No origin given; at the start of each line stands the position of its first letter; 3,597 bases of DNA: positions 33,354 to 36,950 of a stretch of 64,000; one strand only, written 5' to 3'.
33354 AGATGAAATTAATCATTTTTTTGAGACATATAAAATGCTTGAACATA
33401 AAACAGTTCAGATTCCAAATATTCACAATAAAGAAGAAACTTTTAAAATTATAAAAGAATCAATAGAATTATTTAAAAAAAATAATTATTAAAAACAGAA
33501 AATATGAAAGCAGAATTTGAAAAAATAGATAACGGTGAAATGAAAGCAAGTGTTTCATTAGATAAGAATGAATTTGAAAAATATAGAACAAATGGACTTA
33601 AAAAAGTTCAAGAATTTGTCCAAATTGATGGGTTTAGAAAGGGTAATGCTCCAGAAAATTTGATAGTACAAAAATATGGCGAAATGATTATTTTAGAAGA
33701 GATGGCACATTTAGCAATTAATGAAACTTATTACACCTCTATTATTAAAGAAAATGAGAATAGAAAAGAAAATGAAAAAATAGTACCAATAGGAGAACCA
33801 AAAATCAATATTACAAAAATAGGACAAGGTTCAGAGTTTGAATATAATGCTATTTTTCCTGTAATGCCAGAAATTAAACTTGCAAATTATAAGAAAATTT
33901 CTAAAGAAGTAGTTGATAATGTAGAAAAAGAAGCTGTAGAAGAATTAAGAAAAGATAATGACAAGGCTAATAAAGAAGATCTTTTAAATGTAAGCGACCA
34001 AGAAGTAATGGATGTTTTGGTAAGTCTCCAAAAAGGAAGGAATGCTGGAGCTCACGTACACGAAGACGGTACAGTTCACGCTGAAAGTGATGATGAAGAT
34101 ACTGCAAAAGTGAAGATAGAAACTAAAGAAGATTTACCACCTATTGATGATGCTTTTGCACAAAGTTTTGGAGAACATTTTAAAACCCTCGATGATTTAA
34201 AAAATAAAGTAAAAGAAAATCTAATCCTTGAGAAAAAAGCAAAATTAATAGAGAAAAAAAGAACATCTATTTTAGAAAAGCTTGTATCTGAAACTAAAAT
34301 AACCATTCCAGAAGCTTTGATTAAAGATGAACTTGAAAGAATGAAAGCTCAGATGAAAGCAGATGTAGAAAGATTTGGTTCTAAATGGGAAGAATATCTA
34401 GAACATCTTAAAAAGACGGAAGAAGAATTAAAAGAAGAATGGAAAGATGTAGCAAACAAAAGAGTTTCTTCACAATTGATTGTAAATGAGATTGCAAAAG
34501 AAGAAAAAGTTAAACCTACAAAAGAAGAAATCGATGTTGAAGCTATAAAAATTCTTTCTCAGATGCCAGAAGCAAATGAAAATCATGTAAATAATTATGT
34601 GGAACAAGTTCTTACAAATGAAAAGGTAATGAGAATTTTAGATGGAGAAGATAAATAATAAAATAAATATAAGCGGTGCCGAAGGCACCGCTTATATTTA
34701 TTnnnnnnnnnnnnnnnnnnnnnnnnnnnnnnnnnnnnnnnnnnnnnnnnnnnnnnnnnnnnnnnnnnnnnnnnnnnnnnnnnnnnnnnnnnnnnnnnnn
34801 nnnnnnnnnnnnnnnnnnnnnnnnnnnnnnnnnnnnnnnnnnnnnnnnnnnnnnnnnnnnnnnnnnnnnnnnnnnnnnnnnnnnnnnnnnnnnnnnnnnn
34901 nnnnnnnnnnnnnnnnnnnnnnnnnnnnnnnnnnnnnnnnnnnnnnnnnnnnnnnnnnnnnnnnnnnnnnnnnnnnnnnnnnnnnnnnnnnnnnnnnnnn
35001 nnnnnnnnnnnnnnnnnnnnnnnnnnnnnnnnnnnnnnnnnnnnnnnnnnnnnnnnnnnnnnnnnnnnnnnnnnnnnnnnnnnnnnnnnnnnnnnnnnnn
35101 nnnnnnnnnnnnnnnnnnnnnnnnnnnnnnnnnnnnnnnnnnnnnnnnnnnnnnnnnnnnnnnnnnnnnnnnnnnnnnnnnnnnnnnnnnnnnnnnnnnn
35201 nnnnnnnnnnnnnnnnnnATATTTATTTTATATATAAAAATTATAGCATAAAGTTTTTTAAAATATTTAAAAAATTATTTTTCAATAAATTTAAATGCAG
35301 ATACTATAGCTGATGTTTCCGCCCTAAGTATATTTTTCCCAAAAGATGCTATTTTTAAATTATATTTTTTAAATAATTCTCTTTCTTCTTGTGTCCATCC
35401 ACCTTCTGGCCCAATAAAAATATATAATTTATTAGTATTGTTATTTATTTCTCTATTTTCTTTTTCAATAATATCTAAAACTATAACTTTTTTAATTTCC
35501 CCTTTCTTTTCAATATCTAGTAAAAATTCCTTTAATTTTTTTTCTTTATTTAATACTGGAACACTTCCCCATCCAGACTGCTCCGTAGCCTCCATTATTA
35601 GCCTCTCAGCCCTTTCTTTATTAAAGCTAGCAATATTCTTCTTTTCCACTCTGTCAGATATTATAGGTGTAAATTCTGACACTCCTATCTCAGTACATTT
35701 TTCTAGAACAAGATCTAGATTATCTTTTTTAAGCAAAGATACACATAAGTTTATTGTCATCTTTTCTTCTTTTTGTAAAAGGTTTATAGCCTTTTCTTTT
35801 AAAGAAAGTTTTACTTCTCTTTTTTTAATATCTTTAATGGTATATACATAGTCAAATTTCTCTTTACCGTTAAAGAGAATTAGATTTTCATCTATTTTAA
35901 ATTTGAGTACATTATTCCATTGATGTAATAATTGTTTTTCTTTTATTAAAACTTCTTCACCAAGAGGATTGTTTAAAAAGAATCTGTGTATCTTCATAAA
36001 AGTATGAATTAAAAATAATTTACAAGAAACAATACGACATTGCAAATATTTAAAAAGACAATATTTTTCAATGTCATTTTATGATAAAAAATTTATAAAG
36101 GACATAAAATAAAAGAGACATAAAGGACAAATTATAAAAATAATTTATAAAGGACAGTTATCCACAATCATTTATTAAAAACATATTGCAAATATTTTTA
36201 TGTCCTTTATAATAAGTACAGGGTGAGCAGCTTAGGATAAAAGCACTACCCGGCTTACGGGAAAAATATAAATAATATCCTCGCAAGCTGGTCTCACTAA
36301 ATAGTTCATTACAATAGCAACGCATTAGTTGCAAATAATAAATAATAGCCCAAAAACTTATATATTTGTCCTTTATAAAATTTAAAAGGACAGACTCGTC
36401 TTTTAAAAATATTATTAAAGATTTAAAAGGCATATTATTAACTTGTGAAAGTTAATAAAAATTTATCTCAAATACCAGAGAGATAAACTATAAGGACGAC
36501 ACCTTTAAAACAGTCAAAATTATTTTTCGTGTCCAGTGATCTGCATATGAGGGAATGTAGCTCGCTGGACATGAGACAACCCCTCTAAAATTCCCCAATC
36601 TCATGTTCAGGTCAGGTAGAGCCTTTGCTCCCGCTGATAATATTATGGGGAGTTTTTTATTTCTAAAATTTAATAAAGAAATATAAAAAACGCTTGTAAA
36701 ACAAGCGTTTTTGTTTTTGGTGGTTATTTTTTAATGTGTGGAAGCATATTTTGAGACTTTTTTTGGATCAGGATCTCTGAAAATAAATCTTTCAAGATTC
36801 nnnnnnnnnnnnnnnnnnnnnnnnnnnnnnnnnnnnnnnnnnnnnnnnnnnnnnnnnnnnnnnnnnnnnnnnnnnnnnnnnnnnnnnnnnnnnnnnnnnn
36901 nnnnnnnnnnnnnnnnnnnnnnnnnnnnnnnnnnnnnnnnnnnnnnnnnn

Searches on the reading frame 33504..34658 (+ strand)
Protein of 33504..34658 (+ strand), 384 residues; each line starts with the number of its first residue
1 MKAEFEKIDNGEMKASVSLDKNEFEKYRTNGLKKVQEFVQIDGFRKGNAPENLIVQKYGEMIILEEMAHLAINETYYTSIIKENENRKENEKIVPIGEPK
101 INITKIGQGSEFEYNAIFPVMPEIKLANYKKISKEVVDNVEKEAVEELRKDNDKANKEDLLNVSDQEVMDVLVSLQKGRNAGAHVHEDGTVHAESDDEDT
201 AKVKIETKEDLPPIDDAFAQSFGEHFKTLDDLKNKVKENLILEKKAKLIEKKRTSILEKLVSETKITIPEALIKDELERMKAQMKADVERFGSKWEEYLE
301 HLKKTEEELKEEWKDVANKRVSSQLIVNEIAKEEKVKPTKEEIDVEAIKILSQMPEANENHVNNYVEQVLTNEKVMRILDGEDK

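Call 66: search_protein_families(library=pfam, proteins=[window:33504-34658:+], max_evalue=0.0001)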
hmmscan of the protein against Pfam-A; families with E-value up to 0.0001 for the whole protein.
window:33504-34658:+ (384 aa): 2 families
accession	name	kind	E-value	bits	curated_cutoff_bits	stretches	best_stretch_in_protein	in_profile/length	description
PF05698.19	Trigger_C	-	1.2e-27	97.4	22.7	1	228-368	1-141/162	Bacterial trigger factor protein (TF) C-terminus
PF05697.18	Trigger_N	-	1.4e-26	93.9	22.2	1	1-147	1-139/144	Bacterial trigger factor protein (TF)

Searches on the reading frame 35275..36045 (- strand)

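Call 16: search_protein_families(library=pfam, proteins=[window:35275-36045:-], max_evalue=0.01)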
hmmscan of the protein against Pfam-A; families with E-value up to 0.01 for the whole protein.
window:35275-36045:- (256 aa): 2 families
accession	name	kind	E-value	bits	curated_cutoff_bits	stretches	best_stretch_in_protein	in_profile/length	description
PF04452.19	Methyltrans_RNA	-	1.1e-38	132.8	23.9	1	93-249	2-160/165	RNA methyltransferase domain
PF20260.4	PUA_4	-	0.00023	21.6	23.9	1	45-82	11-47/48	RNA methyltransferase PUA domain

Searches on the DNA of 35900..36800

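Call 15: search_rna_families(source=window, start=35900, end=36800, threshold=evalue, max_evalue=1, show_alignments=2)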
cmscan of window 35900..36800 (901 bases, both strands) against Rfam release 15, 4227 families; matches with E-value up to 1: 7.
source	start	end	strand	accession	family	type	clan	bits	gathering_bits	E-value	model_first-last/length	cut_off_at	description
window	36558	36730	+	RF03532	SQ2397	Cis-reg;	-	21.1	100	0.34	1-243/243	no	Cis-regulator of HTH transcription factor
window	36579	36716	+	RF00514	His_leader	Cis-reg; leader;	-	20.4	49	0.89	1-126/126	no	Histidine operon leader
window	36608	36722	+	RF00558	L20_leader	Cis-reg; leader;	-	20.2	58.7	0.28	1-127/127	no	Ribosomal protein L20 leader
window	36522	36579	+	RF03585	mir-3938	Gene; miRNA;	-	18.6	94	0.88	1-88/88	no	mir-3938 microRNA precursor family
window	36666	36727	-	RF02621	BSnc120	Gene; sRNA;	-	18.4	114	0.41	1-88/88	no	Brucella sRNA 120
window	36627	36711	+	RF02503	Atu_C9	Gene; sRNA;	-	13.9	40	0.32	104-192/192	no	Rhizobiales sRNA Atu_C9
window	36326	36394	+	RF00023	tmRNA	Gene;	CL00001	10.1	47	0.099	88-140/374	no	transfer-messenger RNA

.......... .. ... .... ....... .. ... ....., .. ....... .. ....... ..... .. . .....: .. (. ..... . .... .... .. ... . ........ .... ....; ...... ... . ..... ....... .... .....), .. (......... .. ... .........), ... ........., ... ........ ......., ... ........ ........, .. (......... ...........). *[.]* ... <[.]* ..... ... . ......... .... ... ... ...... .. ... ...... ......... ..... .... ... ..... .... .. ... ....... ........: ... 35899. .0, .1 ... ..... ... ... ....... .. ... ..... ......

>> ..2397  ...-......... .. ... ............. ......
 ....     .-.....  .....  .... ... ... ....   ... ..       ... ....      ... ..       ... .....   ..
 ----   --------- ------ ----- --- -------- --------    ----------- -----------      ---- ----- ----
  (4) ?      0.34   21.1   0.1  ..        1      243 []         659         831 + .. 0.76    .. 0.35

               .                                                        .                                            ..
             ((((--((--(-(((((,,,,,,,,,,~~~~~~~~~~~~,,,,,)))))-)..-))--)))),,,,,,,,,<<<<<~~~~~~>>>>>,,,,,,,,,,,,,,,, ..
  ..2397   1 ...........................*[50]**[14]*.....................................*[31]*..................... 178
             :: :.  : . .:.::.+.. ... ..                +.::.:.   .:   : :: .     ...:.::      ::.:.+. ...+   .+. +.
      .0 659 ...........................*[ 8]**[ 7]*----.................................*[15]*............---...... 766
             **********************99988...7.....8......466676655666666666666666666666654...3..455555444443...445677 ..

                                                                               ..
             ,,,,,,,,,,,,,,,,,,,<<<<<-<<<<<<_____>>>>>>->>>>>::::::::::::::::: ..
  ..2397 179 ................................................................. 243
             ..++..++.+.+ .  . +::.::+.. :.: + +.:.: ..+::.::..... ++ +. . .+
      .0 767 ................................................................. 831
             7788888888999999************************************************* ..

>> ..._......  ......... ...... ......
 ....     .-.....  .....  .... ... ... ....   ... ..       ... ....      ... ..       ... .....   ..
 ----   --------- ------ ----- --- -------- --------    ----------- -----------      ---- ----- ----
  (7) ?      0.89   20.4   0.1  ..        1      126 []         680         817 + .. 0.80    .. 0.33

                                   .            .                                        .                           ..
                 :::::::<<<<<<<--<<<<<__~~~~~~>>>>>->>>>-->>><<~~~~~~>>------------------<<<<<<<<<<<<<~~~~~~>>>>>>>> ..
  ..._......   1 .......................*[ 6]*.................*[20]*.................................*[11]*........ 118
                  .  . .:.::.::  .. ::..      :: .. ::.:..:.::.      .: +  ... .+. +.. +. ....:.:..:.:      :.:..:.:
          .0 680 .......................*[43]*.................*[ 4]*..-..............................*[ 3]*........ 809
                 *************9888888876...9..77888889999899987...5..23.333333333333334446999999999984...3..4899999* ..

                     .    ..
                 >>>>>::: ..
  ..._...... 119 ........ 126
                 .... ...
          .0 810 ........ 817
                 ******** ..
